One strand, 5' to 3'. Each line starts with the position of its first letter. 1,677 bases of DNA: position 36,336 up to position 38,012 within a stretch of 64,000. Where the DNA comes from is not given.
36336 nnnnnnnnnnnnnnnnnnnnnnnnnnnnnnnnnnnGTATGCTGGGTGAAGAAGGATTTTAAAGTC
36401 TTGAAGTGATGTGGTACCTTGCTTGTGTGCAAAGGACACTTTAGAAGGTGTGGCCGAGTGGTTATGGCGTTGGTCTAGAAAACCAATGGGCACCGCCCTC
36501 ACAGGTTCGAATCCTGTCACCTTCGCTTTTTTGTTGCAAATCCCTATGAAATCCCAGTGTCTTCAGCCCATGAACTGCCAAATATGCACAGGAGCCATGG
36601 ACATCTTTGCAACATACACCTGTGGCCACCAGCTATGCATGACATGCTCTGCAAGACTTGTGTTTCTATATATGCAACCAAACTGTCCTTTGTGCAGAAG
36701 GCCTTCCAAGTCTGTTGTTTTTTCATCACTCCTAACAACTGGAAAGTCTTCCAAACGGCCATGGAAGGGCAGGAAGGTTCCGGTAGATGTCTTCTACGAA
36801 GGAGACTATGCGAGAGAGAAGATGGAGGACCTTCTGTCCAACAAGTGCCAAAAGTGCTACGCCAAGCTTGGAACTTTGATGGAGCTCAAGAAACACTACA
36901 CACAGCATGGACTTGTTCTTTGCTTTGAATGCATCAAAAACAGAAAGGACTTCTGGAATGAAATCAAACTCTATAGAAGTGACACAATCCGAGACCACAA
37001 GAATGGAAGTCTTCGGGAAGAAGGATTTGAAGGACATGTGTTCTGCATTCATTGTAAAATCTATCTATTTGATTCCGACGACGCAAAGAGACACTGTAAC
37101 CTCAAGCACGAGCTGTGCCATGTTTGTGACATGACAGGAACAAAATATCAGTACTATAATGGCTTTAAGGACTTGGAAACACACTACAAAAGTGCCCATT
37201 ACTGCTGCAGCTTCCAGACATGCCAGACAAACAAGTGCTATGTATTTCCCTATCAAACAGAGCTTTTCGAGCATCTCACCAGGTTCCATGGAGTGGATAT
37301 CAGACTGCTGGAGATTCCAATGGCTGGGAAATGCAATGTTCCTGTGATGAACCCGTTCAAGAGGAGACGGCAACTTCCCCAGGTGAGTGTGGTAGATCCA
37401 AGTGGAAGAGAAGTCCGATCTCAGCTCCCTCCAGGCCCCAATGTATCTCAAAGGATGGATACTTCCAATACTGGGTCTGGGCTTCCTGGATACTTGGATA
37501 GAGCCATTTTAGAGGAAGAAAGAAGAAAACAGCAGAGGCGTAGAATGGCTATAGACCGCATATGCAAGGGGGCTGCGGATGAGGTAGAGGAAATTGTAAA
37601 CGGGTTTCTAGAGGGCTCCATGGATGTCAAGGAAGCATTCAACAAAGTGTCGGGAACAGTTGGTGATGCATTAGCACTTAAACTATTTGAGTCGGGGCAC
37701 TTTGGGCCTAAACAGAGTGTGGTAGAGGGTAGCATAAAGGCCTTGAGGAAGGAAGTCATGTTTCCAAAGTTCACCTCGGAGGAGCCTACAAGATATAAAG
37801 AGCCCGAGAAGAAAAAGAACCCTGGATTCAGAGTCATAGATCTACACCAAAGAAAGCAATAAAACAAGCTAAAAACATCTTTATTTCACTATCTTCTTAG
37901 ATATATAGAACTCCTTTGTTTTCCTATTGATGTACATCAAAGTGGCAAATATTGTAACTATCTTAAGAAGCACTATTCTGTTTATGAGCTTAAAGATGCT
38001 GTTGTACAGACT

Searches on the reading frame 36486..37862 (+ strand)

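Call 62: search_protein_families(library=pfam, proteins=[window:36486-37862:+], max_evalue=0.0001)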
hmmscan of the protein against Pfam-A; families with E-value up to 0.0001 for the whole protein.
window:36486-37862:+ (458 aa): 3 families
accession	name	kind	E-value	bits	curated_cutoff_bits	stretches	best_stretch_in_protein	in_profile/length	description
PF25447.1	RING_ZNF598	-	3.3e-08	34.2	27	1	29-84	4-59/90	ZNF598 RING finger domain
PF13920.12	zf-C3HC4_3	-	7.2e-08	32.5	27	1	29-76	3-48/49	Zinc finger, C3HC4 type (RING finger)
PF23230.1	zf-C2H2_13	-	1.4e-05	25.6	27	1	207-260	1-55/59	C2H2-type zinc finger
